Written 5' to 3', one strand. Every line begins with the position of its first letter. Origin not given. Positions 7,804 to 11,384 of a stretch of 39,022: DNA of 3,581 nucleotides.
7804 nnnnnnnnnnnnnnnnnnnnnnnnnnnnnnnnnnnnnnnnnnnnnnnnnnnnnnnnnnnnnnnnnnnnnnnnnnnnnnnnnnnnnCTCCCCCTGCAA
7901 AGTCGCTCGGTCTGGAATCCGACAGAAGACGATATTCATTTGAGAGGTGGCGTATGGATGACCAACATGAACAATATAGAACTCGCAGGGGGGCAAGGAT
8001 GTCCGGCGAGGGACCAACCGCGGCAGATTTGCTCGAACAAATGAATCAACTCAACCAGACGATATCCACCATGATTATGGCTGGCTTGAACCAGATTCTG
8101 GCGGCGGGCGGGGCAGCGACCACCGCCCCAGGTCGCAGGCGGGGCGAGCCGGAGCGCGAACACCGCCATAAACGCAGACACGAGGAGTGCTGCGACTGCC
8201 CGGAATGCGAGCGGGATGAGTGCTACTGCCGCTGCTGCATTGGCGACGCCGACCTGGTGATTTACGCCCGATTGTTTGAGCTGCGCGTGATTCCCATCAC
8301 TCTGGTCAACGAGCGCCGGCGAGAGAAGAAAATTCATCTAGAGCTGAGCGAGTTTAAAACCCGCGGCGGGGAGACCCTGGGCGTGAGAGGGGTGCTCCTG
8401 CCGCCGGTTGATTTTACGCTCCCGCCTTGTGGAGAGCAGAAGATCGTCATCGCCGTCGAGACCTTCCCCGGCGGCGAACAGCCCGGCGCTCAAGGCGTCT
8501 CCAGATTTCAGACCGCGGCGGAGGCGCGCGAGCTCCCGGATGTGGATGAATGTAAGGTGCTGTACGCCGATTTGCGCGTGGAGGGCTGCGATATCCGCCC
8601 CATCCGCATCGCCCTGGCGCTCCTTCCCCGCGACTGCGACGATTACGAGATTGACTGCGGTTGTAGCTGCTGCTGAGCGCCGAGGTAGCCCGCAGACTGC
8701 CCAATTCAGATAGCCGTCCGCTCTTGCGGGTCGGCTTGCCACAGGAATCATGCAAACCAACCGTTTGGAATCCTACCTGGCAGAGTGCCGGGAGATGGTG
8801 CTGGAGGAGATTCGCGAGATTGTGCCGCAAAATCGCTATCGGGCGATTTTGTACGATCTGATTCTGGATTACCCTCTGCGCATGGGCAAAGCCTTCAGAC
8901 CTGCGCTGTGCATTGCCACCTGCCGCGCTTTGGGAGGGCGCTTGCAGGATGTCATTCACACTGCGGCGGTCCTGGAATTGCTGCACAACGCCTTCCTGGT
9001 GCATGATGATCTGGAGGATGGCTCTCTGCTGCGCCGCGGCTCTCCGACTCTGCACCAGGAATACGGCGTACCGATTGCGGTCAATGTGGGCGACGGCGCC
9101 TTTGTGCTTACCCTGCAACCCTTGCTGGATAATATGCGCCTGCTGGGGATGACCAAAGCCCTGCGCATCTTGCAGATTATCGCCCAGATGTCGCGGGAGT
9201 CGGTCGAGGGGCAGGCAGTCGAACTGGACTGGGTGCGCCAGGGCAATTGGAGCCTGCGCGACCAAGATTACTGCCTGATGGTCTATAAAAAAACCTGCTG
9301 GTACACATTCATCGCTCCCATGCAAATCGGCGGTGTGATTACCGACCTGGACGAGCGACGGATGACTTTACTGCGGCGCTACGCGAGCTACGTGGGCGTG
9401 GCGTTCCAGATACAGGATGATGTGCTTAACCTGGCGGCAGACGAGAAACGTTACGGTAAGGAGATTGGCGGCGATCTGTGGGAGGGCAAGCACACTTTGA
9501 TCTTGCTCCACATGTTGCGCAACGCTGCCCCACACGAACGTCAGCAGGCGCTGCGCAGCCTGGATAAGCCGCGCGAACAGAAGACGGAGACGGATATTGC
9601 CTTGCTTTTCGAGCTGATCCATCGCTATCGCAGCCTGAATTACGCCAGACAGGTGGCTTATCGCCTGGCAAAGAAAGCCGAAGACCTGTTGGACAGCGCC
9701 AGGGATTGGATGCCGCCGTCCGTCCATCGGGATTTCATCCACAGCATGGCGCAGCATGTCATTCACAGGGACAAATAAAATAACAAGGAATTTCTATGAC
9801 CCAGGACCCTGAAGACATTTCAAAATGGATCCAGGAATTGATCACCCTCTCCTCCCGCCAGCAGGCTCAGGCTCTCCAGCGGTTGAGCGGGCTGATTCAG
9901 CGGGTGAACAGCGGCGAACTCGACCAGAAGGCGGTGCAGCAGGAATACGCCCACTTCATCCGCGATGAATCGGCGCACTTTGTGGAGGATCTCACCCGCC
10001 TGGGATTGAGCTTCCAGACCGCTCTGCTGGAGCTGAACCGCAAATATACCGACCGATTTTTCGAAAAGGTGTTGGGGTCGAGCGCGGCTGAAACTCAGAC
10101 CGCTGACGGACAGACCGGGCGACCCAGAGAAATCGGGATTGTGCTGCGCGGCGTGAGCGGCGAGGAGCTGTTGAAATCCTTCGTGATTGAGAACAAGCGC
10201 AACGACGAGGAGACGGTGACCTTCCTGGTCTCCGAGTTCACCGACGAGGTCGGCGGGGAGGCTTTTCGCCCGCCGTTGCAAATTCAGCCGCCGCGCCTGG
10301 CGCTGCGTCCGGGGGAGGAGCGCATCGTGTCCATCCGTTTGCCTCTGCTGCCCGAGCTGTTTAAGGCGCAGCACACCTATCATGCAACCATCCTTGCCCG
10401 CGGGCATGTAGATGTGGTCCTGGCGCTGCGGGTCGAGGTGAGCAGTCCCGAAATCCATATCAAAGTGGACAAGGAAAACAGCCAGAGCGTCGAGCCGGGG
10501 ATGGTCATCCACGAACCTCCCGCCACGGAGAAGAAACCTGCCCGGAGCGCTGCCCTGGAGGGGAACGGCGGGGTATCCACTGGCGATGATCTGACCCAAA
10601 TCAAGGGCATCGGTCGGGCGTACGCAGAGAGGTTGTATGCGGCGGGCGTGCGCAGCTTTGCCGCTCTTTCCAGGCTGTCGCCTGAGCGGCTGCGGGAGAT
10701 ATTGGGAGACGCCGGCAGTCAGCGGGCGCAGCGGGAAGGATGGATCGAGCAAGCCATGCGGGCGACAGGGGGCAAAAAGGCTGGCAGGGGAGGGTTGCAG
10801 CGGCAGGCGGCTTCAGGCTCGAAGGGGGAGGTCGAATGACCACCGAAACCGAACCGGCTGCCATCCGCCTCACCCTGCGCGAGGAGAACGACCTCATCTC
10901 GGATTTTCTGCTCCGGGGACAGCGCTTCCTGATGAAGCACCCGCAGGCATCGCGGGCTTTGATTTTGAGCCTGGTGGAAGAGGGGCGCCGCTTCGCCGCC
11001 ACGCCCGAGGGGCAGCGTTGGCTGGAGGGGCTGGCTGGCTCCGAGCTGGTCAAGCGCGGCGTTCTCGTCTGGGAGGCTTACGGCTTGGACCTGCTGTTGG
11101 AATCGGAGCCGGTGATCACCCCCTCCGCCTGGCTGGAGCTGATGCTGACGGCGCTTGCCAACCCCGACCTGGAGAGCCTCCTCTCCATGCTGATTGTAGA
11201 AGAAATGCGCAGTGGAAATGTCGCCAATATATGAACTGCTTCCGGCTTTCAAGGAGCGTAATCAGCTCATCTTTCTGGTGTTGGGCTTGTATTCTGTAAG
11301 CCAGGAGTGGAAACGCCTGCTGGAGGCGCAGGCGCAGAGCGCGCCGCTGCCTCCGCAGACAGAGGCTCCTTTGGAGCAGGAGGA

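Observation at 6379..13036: Nine-gene ORFan operon built around a polyprenyl diphosphate synthase: best candidate for an undescribed system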

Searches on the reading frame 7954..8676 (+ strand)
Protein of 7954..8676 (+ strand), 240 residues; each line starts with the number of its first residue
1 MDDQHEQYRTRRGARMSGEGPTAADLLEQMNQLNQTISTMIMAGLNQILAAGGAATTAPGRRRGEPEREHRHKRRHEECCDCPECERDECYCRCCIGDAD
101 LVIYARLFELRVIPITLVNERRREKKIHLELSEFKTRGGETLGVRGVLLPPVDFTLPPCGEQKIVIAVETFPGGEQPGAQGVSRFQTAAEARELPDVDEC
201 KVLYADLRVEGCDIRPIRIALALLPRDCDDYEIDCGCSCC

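Call 3: search_protein_families(library=pfam, proteins=[window:7954-8676:+], max_evalue=1)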
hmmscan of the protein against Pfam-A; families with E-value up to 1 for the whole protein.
window:7954-8676:+ (240 aa): 0 families

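Call 4: search_protein_families(library=ncbifam, proteins=[window:7954-8676:+], max_evalue=1)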
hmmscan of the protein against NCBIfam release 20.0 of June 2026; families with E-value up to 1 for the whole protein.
window:7954-8676:+ (240 aa): 0 families

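Call 27: search_solved_structures(query=A3, max_evalue=10)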
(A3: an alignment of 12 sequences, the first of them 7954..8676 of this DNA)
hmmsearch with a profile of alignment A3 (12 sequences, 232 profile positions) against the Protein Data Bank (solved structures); distinct sequences matched with E-value up to 10: 0.

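Call 37: search_protein_families(library=padloc, proteins=[window:7954-8676:+], max_evalue=0.1)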
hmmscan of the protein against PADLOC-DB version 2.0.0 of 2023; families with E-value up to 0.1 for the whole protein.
window:7954-8676:+ (240 aa): 0 families

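Call 38: search_protein_families(library=phrogs, proteins=[window:7954-8676:+], max_evalue=0.1)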
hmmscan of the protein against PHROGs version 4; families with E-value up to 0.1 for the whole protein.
window:7954-8676:+ (240 aa): 0 families

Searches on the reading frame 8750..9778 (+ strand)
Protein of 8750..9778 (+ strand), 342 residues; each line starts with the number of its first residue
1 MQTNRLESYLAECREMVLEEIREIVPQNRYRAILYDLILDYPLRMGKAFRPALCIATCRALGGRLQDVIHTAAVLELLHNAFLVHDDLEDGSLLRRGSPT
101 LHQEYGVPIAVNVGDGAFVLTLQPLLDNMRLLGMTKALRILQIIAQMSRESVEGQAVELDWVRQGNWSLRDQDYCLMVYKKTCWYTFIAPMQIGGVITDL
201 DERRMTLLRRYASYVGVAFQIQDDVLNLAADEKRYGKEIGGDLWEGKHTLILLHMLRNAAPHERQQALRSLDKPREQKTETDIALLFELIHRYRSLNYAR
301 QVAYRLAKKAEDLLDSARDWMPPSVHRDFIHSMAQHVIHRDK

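Call 3: search_protein_families(library=pfam, proteins=[window:8750-9778:+], max_evalue=1)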
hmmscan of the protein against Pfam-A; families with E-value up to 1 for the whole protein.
window:8750-9778:+ (342 aa): 1 family
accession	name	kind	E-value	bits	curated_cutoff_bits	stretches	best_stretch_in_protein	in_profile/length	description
PF00348.22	polyprenyl_synt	-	6.6e-61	206.1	27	1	38-280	7-243/251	Polyprenyl synthetase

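Call 4: search_protein_families(library=ncbifam, proteins=[window:8750-9778:+], max_evalue=1)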
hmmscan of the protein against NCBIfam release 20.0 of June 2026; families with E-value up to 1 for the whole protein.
window:8750-9778:+ (342 aa): 16 families
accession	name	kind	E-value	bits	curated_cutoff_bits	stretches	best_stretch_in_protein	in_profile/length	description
NF040698.1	IdsA_Meth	equivalog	5.1e-60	203.4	468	1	4-341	5-327/328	short chain isoprenyl diphosphate synthase IdsA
NF041003.1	GGPP_syn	equivalog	8.8e-53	179.5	500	1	6-342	2-326/326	geranylgeranyl diphosphate synthase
NF041169.1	f2_encap_cargo4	exception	1.7e-52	178.8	450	1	44-342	48-334/334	family 2 encapsulin nanocompartment cargo protein polyprenyl transferase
NF008140.0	PRK10888.1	equivalog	4.6e-38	131.3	412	1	46-341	44-322/323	octaprenyl diphosphate synthase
NF045485.1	FPPsyn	subfamily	8.2e-37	126.9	275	1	12-275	3-270/288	farnesyl diphosphate synthase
NF040789.2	gerfarn_diphsyn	equivalog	1.3e-34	119.9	560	1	65-341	81-344/345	geranylfarnesyl diphosphate synthase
NF045685.1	GGPPSynCrtE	equivalog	3.1e-34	118.3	460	1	6-259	3-256/293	geranylgeranyl diphosphate synthase CrtE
TIGR02748.1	GerC3_HepT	equivalog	7.9e-34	117.2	456.55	1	45-340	42-317/319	heptaprenyl diphosphate synthase component II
NF042417.1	NPPPS_Mycobact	equivalog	7e-31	107.5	600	1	45-339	55-332/335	nonaprenyl/(2E,6E)-farnesyl/geranylgeranyl diphosphat synthase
NF045549.1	GGPPsyn_IdsB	equivalog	9.4e-30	103.8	475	1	45-342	64-346/346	geranylgeranyl diphosphate synthase IdsB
NF045628.1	HxpDPsynlarge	equivalog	4e-29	101.6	500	1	46-318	35-291/311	hexaprenyl-diphosphate synthase large subunit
TIGR02749.1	prenyl_cyano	equivalog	3.7e-28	98.5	383.2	1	46-340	44-320/322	solanesyl diphosphate synthase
NF042416.1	GFPPS_Mycobact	equivalog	1e-24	87.2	600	1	28-317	25-328/350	bifunctional (2E,6E)-farnesyl/geranyl diphosphate synthase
NF007877.0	PRK10581.1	equivalog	1.5e-22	80.1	321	1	44-282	42-285/299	(2E,6E)-farnesyl diphosphate synthase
NF040627.1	GFPS_Meth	equivalog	3.3e-14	53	600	1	46-228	40-210/285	geranylfarnesyl diphosphate synthase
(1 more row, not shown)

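Call 37: search_protein_families(library=padloc, proteins=[window:8750-9778:+], max_evalue=0.1)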
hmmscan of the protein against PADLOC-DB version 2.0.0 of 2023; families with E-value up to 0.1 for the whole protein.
window:8750-9778:+ (342 aa): 0 families

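Call 38: search_protein_families(library=phrogs, proteins=[window:8750-9778:+], max_evalue=0.1)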
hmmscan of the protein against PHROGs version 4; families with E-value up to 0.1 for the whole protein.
window:8750-9778:+ (342 aa): 0 families

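Call 55: find_encoding_contigs(protein=window:8750-9778:+, flank=1000, max_places=2)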
Protein window:8750-9778:+ (342 aa): no gene with exactly this product is on record in the collection.

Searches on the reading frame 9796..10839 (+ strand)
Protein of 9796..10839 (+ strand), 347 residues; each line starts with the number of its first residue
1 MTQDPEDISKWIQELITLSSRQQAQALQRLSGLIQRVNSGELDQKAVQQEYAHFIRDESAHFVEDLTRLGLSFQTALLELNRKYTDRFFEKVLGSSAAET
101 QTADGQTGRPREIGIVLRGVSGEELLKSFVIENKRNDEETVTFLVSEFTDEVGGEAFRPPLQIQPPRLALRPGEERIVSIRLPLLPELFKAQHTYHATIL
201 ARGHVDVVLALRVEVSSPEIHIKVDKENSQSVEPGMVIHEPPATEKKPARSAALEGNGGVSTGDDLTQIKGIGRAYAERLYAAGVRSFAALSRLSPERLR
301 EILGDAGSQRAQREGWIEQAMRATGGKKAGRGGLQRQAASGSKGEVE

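Call 3: search_protein_families(library=pfam, proteins=[window:9796-10839:+], max_evalue=1)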
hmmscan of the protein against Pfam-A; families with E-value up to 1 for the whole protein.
window:9796-10839:+ (347 aa): 9 families
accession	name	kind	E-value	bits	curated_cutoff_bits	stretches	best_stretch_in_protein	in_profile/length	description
PF14520.12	HHH_5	-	3.8e-09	37.3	27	1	264-312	2-49/57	Helix-hairpin-helix domain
PF14229.12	DUF4332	-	2.9e-06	27.9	23.2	1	265-313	54-102/122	Domain of unknown function (DUF4332)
PF10391.15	DNA_pol_lambd_f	-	0.00015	22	29.8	1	266-294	3-31/51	Fingers domain of DNA polymerase lambda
PF11731.14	Cdd1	-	0.011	16.4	25.5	1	265-304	7-46/86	Pathogenicity locus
PF01480.22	PWI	-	0.067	14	22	1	8-74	3-68/72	PWI domain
PF25453.1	DUF7898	-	0.12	13.3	27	1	266-328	6-68/80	Domain of unknown function (DUF7898)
PF02961.22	SAM_BAF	-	0.13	13.2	25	0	266-286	20-40/88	Barrier to autointegration factor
PF21999.2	IMS_HHH_1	-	0.14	13.1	27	1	271-305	5-39/53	DNA polymerase-iota, thumb domain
PF00633.29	HHH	-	0.15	12.4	24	1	263-281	10-28/30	Helix-hairpin-helix motif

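Call 4: search_protein_families(library=ncbifam, proteins=[window:9796-10839:+], max_evalue=1)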
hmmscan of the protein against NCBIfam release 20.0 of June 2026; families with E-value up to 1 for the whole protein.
window:9796-10839:+ (347 aa): 14 families
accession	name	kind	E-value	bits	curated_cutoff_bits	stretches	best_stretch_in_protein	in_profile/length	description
NF008915.0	PRK12278.1-1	equivalog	5.1e-09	36.4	281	1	241-321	129-211/216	50S ribosomal protein L21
NF008916.0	PRK12278.1-4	equivalog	2.1e-08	34.3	193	1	240-321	139-219/223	50S ribosomal protein L21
NF045508.1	PhasinPhaH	equivalog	1.4e-07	31.9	250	1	227-322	133-230/234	phasin PhaH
NF008966.0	PRK12311.1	equivalog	4.3e-05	22.8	526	1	242-322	249-328/334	30S ribosomal protein S2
NF002251.0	PRK01172.1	equivalog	0.0005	18.4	891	1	265-305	613-653/674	ATP-dependent DNA helicase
NF002654.0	PRK02362.1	equivalog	0.00061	18.2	887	1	265-308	653-696/739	ATP-dependent DNA helicase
TIGR03491.1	TIGR03491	subfamily_domain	0.01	14.8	97.45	1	263-312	211-259/462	TM0106 family RecB-like putative nuclease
NF002751.0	PRK02794.1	equivalog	0.019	13.9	371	1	267-310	214-257/425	DNA polymerase IV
NF010731.0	PRK14133.1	equivalog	0.036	13.3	362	1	266-312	175-221/352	DNA polymerase IV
NF009040.0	PRK12373.1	equivalog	0.047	13.4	514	1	259-326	318-386/400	NADH-quinone oxidoreductase subunit E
NF003301.0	PRK04301.1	equivalog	0.067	12.4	259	1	264-304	5-45/316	DNA repair and recombination protein RadA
NF002677.0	PRK02406.1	equivalog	0.094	11.8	256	1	266-310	182-226/357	DNA polymerase IV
NF003015.0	PRK03858.1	subfamily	0.11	11.5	367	1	268-336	180-248/399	DNA polymerase IV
NF040935.1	helicase_Hel308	equivalog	0.11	10.6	1200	1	265-308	650-692/704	ATP-dependent DNA helicase Hel308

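Call 37: search_protein_families(library=padloc, proteins=[window:9796-10839:+], max_evalue=0.1)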
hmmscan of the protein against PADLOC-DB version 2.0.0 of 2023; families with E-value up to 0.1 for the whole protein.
window:9796-10839:+ (347 aa): 0 families

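Call 38: search_protein_families(library=phrogs, proteins=[window:9796-10839:+], max_evalue=0.1)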
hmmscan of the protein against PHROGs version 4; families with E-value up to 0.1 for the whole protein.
window:9796-10839:+ (347 aa): 2 families
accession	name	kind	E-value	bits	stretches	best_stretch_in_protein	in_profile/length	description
phrog_1268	-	DNA, RNA and nucleotide metabolism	0.058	13.2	1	265-307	182-224/425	DNA polymerase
phrog_16295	-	unknown function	0.061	14.6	0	20-53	3-30/114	-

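Call 98: search_solved_structures(query=A5, max_evalue=1)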
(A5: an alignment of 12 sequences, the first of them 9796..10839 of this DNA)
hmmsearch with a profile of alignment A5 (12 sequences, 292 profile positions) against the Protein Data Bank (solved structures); distinct sequences matched with E-value up to 1: 0.

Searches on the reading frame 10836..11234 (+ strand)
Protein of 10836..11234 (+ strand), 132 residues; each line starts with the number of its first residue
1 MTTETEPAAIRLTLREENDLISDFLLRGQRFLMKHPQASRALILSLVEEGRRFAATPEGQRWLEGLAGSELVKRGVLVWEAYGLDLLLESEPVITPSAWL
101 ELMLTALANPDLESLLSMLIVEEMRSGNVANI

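Call 3: search_protein_families(library=pfam, proteins=[window:10836-11234:+], max_evalue=1)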
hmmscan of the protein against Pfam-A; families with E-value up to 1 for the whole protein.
window:10836-11234:+ (132 aa): 0 families

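Call 4: search_protein_families(library=ncbifam, proteins=[window:10836-11234:+], max_evalue=1)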
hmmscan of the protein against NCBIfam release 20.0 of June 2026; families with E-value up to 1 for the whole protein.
window:10836-11234:+ (132 aa): 0 families

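Call 37: search_protein_families(library=padloc, proteins=[window:10836-11234:+], max_evalue=0.1)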
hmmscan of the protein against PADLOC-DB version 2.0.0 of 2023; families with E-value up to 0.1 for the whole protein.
window:10836-11234:+ (132 aa): 0 families

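Call 38: search_protein_families(library=phrogs, proteins=[window:10836-11234:+], max_evalue=0.1)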
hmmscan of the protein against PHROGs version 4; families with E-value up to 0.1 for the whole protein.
window:10836-11234:+ (132 aa): 0 families

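Call 99: search_solved_structures(query=A7, max_evalue=5)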
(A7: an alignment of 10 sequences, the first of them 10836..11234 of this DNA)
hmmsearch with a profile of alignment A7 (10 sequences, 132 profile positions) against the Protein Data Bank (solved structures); distinct sequences matched with E-value up to 5: 4.
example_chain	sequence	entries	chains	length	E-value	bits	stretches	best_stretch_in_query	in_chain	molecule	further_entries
6akm_B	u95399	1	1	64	0.27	14.4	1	16-51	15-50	Sarcolemmal membrane-associated protein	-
6yc7_A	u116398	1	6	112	0.56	13.4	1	45-75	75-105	PII protein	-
6yc6_A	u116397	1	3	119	0.61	13.3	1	45-75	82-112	PII protein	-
5k94_A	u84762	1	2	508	1.2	12.4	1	51-84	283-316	Maltose-binding periplasmic protein,Protein translocase subunit SecA,Maltose-binding perip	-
